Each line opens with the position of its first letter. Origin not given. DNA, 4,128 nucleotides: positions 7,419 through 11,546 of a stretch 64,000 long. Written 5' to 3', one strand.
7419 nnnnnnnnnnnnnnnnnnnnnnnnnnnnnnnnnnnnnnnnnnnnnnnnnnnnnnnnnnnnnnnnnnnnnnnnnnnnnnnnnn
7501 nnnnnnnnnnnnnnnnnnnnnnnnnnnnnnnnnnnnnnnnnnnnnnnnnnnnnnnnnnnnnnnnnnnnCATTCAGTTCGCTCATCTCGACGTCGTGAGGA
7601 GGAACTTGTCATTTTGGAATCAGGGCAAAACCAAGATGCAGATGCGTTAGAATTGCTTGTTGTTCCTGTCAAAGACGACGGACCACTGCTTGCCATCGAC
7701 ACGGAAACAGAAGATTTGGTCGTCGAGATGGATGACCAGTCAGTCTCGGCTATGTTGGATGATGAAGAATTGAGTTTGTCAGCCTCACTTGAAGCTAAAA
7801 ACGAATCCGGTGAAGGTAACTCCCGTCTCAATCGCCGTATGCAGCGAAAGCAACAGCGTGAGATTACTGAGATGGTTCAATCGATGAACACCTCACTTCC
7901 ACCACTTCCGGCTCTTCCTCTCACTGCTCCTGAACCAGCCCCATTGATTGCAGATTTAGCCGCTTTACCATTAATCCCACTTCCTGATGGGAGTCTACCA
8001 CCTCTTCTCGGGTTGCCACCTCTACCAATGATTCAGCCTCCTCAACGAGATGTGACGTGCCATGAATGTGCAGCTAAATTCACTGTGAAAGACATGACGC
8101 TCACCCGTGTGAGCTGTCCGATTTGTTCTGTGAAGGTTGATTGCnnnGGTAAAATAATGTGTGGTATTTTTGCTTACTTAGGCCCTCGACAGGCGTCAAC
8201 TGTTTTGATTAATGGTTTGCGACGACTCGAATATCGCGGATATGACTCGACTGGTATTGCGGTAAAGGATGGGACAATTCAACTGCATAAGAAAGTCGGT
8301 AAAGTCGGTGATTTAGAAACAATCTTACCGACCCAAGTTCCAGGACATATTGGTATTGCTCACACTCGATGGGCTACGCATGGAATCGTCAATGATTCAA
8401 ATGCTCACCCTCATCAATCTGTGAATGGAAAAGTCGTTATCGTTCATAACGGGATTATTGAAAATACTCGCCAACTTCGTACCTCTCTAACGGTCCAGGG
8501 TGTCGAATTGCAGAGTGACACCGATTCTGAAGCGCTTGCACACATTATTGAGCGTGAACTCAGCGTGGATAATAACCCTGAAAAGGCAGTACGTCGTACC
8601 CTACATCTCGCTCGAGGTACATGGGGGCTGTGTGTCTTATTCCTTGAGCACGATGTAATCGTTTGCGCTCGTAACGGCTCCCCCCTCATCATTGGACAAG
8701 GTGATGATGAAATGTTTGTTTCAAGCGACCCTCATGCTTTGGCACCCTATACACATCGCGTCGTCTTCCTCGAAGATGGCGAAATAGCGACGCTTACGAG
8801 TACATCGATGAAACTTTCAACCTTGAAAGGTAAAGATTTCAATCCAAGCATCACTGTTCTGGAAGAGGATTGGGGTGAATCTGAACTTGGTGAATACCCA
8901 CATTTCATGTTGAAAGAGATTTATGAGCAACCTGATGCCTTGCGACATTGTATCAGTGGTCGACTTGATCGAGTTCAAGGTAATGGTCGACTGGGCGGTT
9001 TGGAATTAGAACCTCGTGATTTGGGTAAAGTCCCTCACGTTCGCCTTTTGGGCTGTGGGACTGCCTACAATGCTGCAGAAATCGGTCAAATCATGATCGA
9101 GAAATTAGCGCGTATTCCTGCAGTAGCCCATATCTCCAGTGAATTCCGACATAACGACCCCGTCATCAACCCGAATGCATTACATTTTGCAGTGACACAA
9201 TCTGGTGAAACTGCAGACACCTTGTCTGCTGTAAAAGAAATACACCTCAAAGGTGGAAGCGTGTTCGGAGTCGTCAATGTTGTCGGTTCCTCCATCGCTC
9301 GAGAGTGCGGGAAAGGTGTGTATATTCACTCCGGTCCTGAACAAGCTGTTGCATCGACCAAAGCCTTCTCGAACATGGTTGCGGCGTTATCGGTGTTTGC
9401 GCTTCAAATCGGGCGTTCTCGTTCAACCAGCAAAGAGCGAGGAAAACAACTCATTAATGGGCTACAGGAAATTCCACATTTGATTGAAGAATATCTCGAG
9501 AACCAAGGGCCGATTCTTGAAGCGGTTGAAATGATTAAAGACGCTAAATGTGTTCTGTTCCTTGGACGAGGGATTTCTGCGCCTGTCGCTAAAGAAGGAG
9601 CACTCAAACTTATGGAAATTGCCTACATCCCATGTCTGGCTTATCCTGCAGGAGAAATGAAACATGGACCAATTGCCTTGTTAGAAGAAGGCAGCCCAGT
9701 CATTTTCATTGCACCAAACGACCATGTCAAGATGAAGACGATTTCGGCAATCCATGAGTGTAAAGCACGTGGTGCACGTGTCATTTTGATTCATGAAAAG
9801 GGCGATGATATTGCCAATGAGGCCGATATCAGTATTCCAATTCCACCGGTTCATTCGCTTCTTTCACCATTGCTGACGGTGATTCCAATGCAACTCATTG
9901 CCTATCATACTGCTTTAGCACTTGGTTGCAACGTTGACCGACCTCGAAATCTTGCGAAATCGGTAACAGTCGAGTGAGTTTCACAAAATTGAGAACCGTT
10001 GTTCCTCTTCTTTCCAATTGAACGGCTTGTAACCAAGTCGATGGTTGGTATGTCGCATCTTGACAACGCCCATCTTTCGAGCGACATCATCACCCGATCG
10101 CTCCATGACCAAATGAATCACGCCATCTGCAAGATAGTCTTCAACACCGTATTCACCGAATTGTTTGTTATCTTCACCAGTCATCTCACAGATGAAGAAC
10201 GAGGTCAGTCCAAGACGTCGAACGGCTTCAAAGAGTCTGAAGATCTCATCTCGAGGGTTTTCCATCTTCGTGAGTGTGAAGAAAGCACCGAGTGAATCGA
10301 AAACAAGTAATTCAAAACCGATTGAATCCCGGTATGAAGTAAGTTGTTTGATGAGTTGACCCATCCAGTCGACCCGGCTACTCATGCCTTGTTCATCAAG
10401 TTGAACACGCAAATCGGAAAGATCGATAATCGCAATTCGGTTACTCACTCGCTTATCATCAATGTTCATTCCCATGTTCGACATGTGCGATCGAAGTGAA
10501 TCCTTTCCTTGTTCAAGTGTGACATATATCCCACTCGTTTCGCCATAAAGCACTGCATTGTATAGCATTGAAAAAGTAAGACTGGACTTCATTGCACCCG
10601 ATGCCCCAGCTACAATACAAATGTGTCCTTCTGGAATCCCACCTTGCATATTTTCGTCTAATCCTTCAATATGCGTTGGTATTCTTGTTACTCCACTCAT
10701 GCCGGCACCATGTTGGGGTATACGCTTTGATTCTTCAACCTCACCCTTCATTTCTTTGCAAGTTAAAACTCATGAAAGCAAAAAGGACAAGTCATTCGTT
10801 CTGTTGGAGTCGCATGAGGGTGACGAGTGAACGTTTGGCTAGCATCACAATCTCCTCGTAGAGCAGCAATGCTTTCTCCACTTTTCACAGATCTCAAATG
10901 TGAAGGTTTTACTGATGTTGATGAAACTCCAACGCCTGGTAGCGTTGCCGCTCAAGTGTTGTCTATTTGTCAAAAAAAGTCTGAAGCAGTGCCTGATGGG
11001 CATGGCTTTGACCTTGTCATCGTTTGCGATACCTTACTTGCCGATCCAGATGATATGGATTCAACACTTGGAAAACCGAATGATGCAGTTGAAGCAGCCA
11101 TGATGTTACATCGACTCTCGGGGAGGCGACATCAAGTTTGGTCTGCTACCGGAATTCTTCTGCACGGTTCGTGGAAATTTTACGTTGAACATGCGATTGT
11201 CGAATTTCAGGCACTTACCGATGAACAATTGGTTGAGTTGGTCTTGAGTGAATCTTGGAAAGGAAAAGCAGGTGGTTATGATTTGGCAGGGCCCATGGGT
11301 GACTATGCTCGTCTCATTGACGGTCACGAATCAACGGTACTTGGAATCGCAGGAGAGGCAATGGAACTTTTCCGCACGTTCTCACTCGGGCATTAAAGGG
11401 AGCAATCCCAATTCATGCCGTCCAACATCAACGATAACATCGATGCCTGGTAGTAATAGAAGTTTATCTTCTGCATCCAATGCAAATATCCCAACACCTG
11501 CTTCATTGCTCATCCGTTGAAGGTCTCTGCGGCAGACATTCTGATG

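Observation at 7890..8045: Proline-rich PPLP / xPY ligand-like motifs in cytoplasmic tails and in a dedicated cytoplasmic protein, a possible WW-like interaction network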

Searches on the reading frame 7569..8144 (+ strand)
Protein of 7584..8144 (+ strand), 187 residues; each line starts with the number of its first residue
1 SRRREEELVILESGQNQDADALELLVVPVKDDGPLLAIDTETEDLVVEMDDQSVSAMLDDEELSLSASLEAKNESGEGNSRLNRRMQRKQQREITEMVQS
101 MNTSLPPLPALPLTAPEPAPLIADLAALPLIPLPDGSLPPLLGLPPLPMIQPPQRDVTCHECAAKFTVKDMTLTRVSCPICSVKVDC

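Call 6: search_protein_families(library=pfam, proteins=[window:7584-8144:+], max_evalue=10)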
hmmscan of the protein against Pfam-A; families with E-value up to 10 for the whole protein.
seq(187 aa): 10 families
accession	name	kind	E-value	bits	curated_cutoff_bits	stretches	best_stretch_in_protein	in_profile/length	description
PF23145.1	Zf_2nd_IFT121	-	0.016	15.3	25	1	154-185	14-44/45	IFT121, second zinc finger domain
PF09788.14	Tmemb_55A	-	0.019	14.6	30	1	144-182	138-176/248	Transmembrane protein 55A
PF00091.31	Tubulin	-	0.08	13.6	33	1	45-103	48-108/190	Tubulin/FtsZ family, GTPase domain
PF01667.23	Ribosomal_S27e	-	0.085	13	24.5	1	156-183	7-34/55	Ribosomal protein S27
PF14369.11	Zn_ribbon_19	-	0.12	13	30.8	1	159-182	5-28/35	zinc-ribbon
PF13717.11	Zn_ribbon_4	-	0.13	12.7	30.3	1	157-173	3-19/36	zinc-ribbon domain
PF21344.3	Zn_ribbon_LysW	-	0.15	12.1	27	1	157-181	1-27/46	Alpha-aminoadipate carrier protein LysW-like, globular domain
PF18080.7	Gal_mutarotas_3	-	0.2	12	27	1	41-99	140-198/241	Galactose mutarotase-like fold domain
PF13920.12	zf-C3HC4_3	-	0.2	11.9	27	1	157-185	24-46/49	Zinc finger, C3HC4 type (RING finger)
PF13180.12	PDZ_2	-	0.23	12.2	27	1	23-59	13-49/80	PDZ domain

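Call 51: predict_structure(alignment_id=A2)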
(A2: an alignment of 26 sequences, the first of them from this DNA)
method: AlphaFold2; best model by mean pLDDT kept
length: 192 residues; sequences in the alignment: 26
mean_pLDDT: 68.1   pTM: 0.23
mean pLDDT of the five models: 68.1, 68.1, 68.1, 66.1, 64.5
residues with pLDDT >= 90: 46; 70-90: 41; 50-70: 59; < 50: 46
segments of 3 or more residues with pLDDT < 50: 23-27, 52-65, 116-134
pLDDT, mean of each block of 10 residues (from residue 1): 70 69 50 54 52 45 52 77 82 95 81 51 45 53 55 74 96 92 96 89
secondary structure, 60 per line:
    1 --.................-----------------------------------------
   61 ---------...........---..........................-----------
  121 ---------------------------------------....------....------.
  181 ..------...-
elements in order: H3-19 H70-80 H84-109 E160-163 E170-173 E180-182 E189-191

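Call 53: search_protein_representatives(alignment_id=A2)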
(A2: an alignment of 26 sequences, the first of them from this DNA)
Query: 26 sequences, 186 profile positions. Proteins with E-value up to 0.001 (for the whole library): 83; up to 1e-10: 57; up to 1e-30: 22. The best 83 are listed.
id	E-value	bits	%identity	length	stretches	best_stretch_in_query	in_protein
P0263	1.3e-71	256.7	-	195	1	1-186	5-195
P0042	2.7e-69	249.1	-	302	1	1-186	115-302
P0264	2.3e-61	223.2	-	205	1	1-186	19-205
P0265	2.8e-59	216.4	-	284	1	1-186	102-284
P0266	9.6e-59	214.7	-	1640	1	1-185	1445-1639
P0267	4.6e-55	202.6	-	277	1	2-186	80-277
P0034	6.1e-47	176.2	-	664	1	3-186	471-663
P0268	6.1e-46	172.9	-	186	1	2-186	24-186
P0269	1.3e-45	171.8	-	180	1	30-186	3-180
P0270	2.1e-44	167.9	-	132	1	41-186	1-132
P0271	7.6e-44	166.1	-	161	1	1-146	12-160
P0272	1.2e-42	162.2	-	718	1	2-185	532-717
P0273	2.6e-38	148.0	-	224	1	4-185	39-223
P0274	1.1e-36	142.8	-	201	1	9-186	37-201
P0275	5.7e-35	137.1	-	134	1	58-186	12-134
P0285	2.4e-26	109.0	-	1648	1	3-186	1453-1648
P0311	2.1e-12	63.5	-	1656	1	18-186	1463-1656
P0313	7.5e-12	61.8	-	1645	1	4-185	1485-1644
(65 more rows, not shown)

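Call 55: fold_search(model_id=the predicted structure, library=pdb)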
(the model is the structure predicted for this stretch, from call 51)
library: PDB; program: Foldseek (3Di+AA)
matches with E <= 10: 32; with E <= 0.001: 0
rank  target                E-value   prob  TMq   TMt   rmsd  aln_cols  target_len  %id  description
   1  7zhg_W                1.5e+00  0.57  0.16  0.44   3.4        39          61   28  High-resolution cryo-EM structure of Pyrococcus abyssi 30S ribosomal subunit bound to mRNA and initiator tRNA anticodo (released 2022-06-29)
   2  4v4n_BW               1.8e+00  0.23  0.14  0.36   6.2        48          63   25  Structure of the Methanococcus jannaschii ribosome-SecYEBeta channel complex (released 2014-07-09)
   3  5eio_C                1.9e+00  0.72  0.16  0.58   1.6        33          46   27  Crystal structure of LysY from Thermus thermophilus complexed with NADP+ and LysW-gamma-aminoadipic semialdehyde (released 2016-03-23)
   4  5k2m_F                2.5e+00  0.47  0.15  0.47   1.8        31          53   26  Bifunctional LysX/ArgX from Thermococcus kodakarensis with LysW-gamma-AAA (released 2016-09-07)
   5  6tmf_Y                2.7e+00  0.25  0.16  0.40   5.2        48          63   27  Structure of an archaeal ABCE1-bound ribosomal post-splitting complex (released 2020-02-12)
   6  4ljp_A                2.9e+00  0.47  0.16  0.15   2.3        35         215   11  Structure of an active ligase (HOIP-H889A)/ubiquitin transfer complex (released 2013-10-16)
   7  4v3p_SX               2.9e+00  0.38  0.15  0.49   2.3        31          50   35  The molecular structure of the left-handed supra-molecular helix of eukaryotic polyribosomes (released 2015-04-22)
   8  6skf_Ax               3.1e+00  0.23  0.15  0.40   4.1        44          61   27  Cryo-EM Structure of T. kodakarensis 70S ribosome (released 2020-07-29)
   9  4ljo_A                3.3e+00  0.41  0.16  0.15   2.3        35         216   11  Structure of an active ligase (HOIP)/ubiquitin transfer complex (released 2013-10-16)
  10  9o17_AZ               3.3e+00  0.25  0.16  0.49   3.0        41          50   17  Cryo-EM structure of Methanosarcina acetivorans 70S ribosome (released 2025-09-24)
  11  2ct7_MODEL_1_A        3.5e+00  0.20  0.16  0.32   6.2        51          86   22  Solution Structure of the IBR domain of the RING finger protein 31 protein (released 2005-11-23)
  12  4bts_A6               3.7e+00  0.41  0.14  0.32   2.2        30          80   23  THE CRYSTAL STRUCTURE OF THE EUKARYOTIC 40S RIBOSOMAL SUBUNIT IN COMPLEX WITH EIF1 AND EIF1A (released 2013-07-17)
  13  3lqi_C                3.7e+00  0.13  0.10  0.10   7.7        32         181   19  Crystal structure of MLL1 PHD3-Bromo complexed with H3(1-9)K4me2 peptide (released 2010-07-07)
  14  2nb9_MODEL_1_A        4.0e+00  0.47  0.16  0.57   1.6        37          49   27  Solution structure of ZitP zinc finger (released 2016-12-14)
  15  8ip8_xa               4.0e+00  0.28  0.14  0.35   2.4        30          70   37  Wheat 80S ribosome stalled on AUG-Stop boron dependently (released 2024-02-21)
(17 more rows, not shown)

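Call 80: find_encoding_contigs(protein=P0313, flank=10000, max_places=2)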
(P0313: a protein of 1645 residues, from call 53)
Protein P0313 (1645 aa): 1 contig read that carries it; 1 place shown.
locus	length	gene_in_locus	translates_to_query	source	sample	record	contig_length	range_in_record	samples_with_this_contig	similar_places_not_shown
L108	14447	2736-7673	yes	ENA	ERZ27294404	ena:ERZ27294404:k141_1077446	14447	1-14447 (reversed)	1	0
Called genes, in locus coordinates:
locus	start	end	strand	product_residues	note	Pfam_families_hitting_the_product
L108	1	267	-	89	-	?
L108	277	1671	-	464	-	PF00005:ABC_tran, PF02463:SMC_N (faint), PF13304:AAA_21 (faint)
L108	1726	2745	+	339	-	PF01694:Rhomboid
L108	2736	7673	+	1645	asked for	PF00082:Peptidase_S8, PF07705:CARDB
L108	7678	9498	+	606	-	PF13522:GATase_6, PF13537:GATase_7, PF01380:SIS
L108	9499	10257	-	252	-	PF06745:ATPase, PF13481:AAA_25 (weak), PF23442:DUF7125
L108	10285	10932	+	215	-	PF02545:Maf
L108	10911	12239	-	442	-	-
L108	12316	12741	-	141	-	PF01418:HTH_6 (weak), PF01325:Fe_dep_repress, PF13545:HTH_Crp_2 (weak), PF01047:MarR (weak), PF01978:TrmB (weak), PF09339:HTH_IclR (weak), PF12802:MarR_2 (weak), PF02742:Fe_dep_repr_C, +1 more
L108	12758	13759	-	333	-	PF01073:3Beta_HSD, PF01370:Epimerase, PF04321:RmlD_sub_bind (weak), PF16363:GDP_Man_Dehyd, PF07993:NAD_binding_4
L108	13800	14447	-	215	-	?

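Call 81: find_encoding_contigs(protein=P0311, flank=10000, max_places=1)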
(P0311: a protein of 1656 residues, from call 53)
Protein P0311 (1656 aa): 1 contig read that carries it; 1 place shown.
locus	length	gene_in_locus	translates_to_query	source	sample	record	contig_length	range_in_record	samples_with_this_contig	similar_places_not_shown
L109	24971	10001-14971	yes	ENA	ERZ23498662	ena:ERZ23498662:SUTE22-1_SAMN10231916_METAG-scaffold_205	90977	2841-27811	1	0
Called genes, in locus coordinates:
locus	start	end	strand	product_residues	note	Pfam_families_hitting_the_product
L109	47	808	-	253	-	PF00535:Glycos_transf_2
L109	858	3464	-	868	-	-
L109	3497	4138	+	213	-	PF01551:Peptidase_M23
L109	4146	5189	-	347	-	PF10432:bact-PGI_C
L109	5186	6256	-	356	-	PF04981:NMD3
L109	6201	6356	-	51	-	-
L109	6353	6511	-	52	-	-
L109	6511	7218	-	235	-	PF01578:Cytochrom_C_asm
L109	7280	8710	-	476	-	PF02463:SMC_N (faint), PF00005:ABC_tran, PF13304:AAA_21 (faint)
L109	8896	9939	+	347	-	PF01694:Rhomboid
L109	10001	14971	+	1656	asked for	PF00082:Peptidase_S8, PF07705:CARDB (faint)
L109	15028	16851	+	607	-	PF13522:GATase_6, PF13537:GATase_7, PF01380:SIS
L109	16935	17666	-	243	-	PF06745:ATPase, PF23442:DUF7125 (weak), PF13481:AAA_25 (weak)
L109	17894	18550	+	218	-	PF02545:Maf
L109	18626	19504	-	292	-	PF03437:BtpA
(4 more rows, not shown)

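Call 82: find_encoding_contigs(protein=P0285, flank=10000, max_places=1)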
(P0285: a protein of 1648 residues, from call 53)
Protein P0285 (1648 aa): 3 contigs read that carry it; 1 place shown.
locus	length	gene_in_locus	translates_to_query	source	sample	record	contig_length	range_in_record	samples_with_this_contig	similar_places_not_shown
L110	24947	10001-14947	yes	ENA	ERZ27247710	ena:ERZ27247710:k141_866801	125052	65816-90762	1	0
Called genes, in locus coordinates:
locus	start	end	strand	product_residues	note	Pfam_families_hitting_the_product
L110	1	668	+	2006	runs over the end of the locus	-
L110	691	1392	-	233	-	PF00535:Glycos_transf_2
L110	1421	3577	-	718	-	-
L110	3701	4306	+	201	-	PF01551:Peptidase_M23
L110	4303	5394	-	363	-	PF01380:SIS (faint), PF10432:bact-PGI_C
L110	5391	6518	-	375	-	PF04981:NMD3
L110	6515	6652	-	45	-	-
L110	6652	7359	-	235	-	PF01578:Cytochrom_C_asm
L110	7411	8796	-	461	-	PF00005:ABC_tran, PF02463:SMC_N, PF13304:AAA_21 (weak)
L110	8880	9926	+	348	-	PF01694:Rhomboid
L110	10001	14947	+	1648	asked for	PF00082:Peptidase_S8, PF07705:CARDB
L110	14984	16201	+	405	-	PF00483:NTP_transferase, PF12804:NTP_transf_3, PF24894:Hexapep_GlmU (faint), PF00132:Hexapep (weak), PF25084:LbH_EIF2B, PF00132:Hexapep, PF25087:GMPPB_C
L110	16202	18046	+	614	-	PF13522:GATase_6, PF13537:GATase_7, PF01380:SIS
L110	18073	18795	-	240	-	PF06745:ATPase, PF23442:DUF7125 (faint), PF13481:AAA_25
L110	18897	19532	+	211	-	PF02545:Maf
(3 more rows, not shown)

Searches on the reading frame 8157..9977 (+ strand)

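Call 89: search_protein_families(library=pfam, proteins=[window:8157-9977:+], max_evalue=0.001)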
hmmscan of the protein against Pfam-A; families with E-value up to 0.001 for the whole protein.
window:8157-9977:+ (606 aa): 4 families
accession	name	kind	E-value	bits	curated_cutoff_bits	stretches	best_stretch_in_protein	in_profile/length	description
PF01380.27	SIS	-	5.1e-49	165.9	25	2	459-587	1-129/131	SIS domain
PF13522.11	GATase_6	-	1.1e-16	61.4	27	1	61-190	8-129/130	Glutamine amidotransferase domain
PF13537.11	GATase_7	-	6.3e-13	49.3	25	1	74-196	6-122/123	Glutamine amidotransferase domain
PF13230.11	GATase_4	-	0.00071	19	23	0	64-139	72-145/272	Glutamine amidotransferases class-II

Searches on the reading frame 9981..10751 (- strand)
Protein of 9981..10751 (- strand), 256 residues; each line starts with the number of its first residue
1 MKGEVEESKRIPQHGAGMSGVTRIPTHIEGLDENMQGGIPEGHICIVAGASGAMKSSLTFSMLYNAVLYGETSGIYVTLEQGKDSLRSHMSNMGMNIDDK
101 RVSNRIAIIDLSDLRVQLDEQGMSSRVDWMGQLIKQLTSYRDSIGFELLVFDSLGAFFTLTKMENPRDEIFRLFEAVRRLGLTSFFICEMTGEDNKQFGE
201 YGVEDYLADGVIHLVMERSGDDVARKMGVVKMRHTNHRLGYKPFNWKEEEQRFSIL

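Call 12: search_protein_families(library=pfam, proteins=[window:9981-10751:-], max_evalue=0.01)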
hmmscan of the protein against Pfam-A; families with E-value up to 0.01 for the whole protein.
window:9981-10751:- (256 aa): 4 families
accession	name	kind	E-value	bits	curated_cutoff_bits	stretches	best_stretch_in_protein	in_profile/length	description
PF06745.19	ATPase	-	1.5e-46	159.1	26.6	1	24-246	1-219/231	KaiC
PF13481.12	AAA_25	-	1.5e-09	38.2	27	1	24-180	15-176/195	AAA domain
PF03796.21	DnaB_C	-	6.6e-05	22.8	27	1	24-104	2-81/255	DnaB-like helicase C terminal domain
PF20703.3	nSTAND1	-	0.0083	16.2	27.1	0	43-176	34-146/379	Novel STAND NTPase 1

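Call 69: search_protein_families(library=ncbifam, proteins=[window:9981-10751:-], max_evalue=1)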
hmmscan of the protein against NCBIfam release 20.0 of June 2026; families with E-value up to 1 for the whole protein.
window:9981-10751:- (256 aa): 22 families
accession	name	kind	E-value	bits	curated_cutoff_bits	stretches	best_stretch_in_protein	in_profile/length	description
NF006799.0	PRK09302.1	equivalog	2.2e-38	132.1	408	1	19-248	8-233/515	circadian clock protein KaiC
TIGR03880.1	KaiC_arch_3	hypoth_equivalog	3.8e-30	105.1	249.45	1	28-249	2-213/224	KaiC domain-containing protein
TIGR03877.1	thermo_KaiC_1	hypoth_equivalog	4.6e-28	98.3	307.25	1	21-248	1-227/238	KaiC domain-containing protein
TIGR03881.1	KaiC_arch_4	hypoth_equivalog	1e-26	94.1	247.8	1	23-239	2-213/231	KaiC domain-containing protein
TIGR02655.1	circ_KaiC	equivalog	3.7e-22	78.6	546.25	1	23-247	2-222/484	circadian clock protein KaiC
NF052589.1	ArlH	equivalog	3.7e-15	56.2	215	1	29-237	7-205/229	archaellum protein ArlH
NF004723.0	PRK06067.1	subfamily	6.5e-12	45.5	194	1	24-233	16-213/243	flagellar accessory protein FlaH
TIGR03878.1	thermo_KaiC_2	hypoth_equivalog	1.5e-05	24.5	232.2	1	35-190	29-175/259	KaiC domain-containing protein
NF006320.0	PRK08533.1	equivalog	8.9e-05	22.2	215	1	27-180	9-149/230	flagellar accessory protein FlaH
TIGR00665.1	DnaB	equivalog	9.9e-05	21.3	385.25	1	16-104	170-257/435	replicative DNA helicase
NF005852.0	PRK07773.1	equivalog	0.0034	15.7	780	1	7-98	186-273/886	replicative DNA helicase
NF003301.0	PRK04301.1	equivalog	0.005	16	259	1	21-74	80-133/316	DNA repair and recombination protein RadA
NF006861.0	PRK09361.1-1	equivalog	0.0079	15.7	278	1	23-117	4-100/235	DNA repair and recombination protein RadB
TIGR00416.1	sms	equivalog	0.011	14.5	403.05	1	20-107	72-158/454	DNA repair protein RadA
TIGR02237.1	recomb_radB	equivalog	0.015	15.2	172.4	1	31-168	1-120/210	DNA repair and recombination protein RadB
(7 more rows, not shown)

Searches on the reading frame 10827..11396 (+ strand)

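Call 89: search_protein_families(library=pfam, proteins=[window:10827-11396:+], max_evalue=0.001)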
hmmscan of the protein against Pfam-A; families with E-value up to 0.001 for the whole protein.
window:10827-11396:+ (189 aa): 1 family
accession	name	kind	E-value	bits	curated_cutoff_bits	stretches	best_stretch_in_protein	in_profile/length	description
PF02545.19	Maf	-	2.2e-30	106.2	27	1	3-175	2-176/187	Maf-like protein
